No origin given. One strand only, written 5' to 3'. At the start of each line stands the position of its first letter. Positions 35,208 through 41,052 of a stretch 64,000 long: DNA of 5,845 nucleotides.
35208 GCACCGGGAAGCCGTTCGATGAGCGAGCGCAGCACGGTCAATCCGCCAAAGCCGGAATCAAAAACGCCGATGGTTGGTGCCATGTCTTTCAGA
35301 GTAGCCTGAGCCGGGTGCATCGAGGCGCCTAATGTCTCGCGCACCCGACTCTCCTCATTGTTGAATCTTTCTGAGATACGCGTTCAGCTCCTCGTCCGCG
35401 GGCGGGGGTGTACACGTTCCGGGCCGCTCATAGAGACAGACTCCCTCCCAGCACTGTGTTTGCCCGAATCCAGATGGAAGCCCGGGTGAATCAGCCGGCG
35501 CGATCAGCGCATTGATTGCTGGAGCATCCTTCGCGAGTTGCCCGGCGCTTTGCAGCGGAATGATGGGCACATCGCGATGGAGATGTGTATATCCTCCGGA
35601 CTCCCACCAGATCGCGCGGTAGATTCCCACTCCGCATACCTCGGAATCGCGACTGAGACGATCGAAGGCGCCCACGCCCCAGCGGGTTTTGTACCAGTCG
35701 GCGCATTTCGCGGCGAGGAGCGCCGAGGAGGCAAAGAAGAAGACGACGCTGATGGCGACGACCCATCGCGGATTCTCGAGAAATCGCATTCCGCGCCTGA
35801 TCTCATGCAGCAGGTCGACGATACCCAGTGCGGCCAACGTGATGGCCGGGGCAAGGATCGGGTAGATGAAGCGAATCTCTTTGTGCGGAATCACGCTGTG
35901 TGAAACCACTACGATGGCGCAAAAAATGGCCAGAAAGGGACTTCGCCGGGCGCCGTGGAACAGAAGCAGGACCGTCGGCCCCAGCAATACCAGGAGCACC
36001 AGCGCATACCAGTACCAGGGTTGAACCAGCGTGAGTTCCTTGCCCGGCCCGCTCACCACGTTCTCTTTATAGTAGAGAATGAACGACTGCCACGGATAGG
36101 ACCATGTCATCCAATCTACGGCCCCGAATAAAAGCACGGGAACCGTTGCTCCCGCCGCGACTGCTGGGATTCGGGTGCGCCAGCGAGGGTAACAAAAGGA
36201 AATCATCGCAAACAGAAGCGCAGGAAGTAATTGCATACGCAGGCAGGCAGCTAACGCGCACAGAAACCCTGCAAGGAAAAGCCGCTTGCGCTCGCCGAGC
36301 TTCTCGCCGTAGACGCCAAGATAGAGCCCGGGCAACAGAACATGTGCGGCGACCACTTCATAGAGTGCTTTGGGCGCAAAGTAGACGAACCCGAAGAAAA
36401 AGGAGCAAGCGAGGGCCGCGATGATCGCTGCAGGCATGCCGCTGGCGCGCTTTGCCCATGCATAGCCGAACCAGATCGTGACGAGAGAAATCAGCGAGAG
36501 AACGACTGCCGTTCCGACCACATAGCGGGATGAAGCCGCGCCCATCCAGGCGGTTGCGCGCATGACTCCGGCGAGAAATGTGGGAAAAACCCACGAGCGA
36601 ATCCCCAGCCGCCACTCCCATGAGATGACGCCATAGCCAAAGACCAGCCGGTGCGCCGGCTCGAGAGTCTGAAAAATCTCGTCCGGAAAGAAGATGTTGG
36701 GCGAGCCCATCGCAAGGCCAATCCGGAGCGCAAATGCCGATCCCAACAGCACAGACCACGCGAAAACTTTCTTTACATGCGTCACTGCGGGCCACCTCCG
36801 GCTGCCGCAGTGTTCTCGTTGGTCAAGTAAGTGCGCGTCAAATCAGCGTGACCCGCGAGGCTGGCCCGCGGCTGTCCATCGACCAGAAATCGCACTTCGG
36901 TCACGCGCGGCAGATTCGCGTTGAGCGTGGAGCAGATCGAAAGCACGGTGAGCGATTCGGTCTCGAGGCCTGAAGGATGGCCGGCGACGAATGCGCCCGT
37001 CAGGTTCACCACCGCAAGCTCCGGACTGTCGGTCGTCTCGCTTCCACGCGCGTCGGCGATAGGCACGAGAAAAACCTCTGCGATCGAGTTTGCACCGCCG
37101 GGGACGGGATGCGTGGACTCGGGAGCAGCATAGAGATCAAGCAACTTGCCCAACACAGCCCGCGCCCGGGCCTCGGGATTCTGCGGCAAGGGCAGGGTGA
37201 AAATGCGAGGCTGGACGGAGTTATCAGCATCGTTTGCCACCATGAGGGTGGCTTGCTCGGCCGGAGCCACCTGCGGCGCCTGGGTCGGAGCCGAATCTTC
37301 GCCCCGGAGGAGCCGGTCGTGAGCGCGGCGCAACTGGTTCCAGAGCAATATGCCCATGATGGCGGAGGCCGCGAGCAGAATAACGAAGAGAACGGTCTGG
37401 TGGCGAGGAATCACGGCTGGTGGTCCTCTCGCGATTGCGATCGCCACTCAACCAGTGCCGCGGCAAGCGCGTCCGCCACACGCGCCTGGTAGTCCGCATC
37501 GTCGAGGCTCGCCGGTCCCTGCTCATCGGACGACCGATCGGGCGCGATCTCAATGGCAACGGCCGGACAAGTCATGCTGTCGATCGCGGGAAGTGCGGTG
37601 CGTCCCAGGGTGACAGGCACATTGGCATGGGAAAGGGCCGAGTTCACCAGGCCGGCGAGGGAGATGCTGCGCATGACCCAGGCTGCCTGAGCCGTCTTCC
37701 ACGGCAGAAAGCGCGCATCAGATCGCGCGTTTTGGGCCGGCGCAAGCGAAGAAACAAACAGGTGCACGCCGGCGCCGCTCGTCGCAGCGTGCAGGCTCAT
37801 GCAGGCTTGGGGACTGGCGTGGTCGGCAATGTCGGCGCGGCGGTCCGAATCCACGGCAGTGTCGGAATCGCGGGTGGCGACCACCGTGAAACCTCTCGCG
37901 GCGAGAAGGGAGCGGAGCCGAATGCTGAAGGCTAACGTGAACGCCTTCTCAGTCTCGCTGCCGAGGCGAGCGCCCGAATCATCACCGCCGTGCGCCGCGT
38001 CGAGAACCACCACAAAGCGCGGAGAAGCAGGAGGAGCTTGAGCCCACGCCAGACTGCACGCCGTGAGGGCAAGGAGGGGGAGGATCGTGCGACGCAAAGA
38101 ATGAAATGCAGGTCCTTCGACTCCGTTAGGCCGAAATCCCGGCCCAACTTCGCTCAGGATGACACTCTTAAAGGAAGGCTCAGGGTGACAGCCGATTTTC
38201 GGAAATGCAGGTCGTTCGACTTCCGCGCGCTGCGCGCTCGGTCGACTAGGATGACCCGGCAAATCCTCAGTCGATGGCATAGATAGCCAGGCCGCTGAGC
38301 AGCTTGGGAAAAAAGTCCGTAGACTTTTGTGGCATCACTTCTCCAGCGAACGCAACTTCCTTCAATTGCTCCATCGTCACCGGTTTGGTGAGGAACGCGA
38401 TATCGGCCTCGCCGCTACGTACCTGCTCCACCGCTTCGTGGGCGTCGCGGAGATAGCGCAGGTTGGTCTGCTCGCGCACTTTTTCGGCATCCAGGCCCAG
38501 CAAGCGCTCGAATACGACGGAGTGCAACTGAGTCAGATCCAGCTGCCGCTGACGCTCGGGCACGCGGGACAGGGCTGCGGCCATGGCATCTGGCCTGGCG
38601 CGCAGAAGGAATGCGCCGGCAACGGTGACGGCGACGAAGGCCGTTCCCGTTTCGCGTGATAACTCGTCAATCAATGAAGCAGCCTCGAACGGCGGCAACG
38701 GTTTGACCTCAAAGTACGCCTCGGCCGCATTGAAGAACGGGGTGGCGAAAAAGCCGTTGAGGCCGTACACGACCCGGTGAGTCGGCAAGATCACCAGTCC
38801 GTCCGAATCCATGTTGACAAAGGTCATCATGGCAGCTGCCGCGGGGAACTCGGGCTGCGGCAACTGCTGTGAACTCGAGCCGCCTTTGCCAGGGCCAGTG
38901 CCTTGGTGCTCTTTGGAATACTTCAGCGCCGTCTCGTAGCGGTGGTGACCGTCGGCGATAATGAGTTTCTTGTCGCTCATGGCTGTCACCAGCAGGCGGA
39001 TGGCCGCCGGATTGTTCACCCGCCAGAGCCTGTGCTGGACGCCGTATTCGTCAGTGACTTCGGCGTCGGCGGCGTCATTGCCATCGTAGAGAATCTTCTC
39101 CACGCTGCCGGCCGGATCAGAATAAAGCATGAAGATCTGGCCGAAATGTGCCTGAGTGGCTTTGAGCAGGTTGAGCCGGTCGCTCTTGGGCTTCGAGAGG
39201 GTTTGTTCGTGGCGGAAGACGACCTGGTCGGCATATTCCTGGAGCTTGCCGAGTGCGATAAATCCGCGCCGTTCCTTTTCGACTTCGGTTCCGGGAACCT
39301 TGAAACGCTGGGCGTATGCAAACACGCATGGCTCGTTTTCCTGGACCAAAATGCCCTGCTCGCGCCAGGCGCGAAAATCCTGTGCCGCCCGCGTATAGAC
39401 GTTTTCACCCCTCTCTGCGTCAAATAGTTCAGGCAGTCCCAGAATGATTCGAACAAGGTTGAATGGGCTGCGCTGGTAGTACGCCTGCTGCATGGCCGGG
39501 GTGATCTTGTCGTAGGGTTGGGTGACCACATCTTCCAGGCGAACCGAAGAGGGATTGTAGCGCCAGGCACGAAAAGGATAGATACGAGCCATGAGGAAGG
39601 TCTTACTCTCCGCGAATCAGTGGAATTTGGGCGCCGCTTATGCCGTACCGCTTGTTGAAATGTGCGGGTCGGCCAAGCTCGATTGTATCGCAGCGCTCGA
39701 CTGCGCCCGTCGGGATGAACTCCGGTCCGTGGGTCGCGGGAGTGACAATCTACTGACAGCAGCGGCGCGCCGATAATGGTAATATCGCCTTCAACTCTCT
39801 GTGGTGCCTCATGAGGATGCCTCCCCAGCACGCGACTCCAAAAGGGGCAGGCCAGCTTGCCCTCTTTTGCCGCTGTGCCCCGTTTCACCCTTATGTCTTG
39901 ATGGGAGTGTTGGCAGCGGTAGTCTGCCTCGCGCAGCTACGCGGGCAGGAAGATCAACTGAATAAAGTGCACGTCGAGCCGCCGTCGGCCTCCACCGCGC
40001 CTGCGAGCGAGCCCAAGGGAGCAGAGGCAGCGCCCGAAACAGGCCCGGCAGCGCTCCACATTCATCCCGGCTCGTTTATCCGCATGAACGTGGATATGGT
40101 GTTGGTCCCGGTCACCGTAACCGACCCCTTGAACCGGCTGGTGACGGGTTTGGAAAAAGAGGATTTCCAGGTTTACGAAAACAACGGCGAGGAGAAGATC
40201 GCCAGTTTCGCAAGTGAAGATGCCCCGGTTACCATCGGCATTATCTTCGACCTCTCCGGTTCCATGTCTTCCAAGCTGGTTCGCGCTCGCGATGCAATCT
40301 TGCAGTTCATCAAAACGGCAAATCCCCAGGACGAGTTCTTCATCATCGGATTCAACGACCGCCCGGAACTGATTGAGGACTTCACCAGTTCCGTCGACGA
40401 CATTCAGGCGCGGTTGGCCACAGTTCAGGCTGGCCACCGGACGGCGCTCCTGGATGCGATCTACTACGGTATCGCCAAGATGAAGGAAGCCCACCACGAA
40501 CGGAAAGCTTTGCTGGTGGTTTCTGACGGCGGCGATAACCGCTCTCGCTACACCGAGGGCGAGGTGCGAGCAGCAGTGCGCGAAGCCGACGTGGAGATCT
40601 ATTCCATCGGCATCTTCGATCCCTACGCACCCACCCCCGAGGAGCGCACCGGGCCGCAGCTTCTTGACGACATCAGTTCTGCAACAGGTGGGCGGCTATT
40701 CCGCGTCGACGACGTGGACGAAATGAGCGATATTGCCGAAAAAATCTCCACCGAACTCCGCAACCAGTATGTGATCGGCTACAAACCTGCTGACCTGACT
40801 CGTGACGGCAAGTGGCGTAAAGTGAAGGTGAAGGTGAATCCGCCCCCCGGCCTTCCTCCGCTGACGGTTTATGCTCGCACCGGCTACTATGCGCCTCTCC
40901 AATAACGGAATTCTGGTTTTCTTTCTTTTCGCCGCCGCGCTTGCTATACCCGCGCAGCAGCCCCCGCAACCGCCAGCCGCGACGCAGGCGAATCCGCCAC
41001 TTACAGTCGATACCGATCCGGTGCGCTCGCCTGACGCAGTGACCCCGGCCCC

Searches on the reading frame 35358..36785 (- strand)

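Call 57: search_protein_families(library=pfam, proteins=[window:35358-36785:-], max_evalue=0.0001)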
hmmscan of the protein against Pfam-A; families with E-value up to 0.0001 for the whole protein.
window:35358-36785:- (476 aa): 1 family
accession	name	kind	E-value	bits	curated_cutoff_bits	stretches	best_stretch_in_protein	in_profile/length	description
PF03901.23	Glyco_transf_22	-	1.2e-28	100.9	23.8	1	18-352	7-356/414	Alg9-like mannosyltransferase family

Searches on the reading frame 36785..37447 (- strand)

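Call 46: search_protein_families(library=pfam, proteins=[window:36785-37447:-], max_evalue=0.001)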
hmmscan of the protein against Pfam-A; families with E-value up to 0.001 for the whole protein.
window:36785-37447:- (221 aa): 1 family
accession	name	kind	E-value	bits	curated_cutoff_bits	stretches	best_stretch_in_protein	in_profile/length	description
PF10646.14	Germane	-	4.2e-07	31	23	1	90-193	26-115/117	Sporulation and spore germination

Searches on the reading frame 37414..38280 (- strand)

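Call 47: search_protein_families(library=pfam, proteins=[window:37414-38280:-], max_evalue=0.001)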
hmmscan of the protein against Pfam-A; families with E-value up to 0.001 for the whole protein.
window:37414-38280:- (289 aa): 1 family
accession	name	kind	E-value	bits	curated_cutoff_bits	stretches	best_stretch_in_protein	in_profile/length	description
PF01520.23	Amidase_3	-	2.6e-22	80.1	27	1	91-276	1-172/174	N-acetylmuramoyl-L-alanine amidase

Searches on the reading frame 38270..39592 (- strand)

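Call 57: search_protein_families(library=pfam, proteins=[window:38270-39592:-], max_evalue=0.0001)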
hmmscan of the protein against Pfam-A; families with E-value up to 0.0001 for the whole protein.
window:38270-39592:- (441 aa): 1 family
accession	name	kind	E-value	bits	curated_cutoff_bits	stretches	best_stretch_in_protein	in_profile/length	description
PF06245.16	DUF1015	-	8.9e-85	284.9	25.8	1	4-352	1-323/325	Protein of unknown function (DUF1015)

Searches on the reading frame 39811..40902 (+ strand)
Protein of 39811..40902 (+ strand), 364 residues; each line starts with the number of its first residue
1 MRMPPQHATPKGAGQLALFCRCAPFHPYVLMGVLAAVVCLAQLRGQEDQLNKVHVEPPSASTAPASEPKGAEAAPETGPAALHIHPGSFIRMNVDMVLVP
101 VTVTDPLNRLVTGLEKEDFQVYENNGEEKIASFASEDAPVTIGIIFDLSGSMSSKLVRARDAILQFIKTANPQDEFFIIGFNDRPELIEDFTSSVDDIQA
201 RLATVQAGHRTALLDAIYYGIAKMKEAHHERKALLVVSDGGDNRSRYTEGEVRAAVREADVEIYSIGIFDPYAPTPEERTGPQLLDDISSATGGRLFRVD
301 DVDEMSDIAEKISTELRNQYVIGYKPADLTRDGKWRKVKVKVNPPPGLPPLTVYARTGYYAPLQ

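Call 58: search_protein_families(library=pfam, proteins=[window:39811-40902:+], max_evalue=0.0001)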
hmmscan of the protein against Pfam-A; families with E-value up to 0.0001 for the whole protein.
window:39811-40902:+ (364 aa): 2 families
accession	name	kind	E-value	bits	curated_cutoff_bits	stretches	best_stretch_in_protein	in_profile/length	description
PF13519.12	VWA_2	-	6.5e-12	46.5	27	1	144-240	3-106/107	von Willebrand factor type A domain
PF13768.12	VWA_3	-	1e-05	26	27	1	142-267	3-134/155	von Willebrand factor type A domain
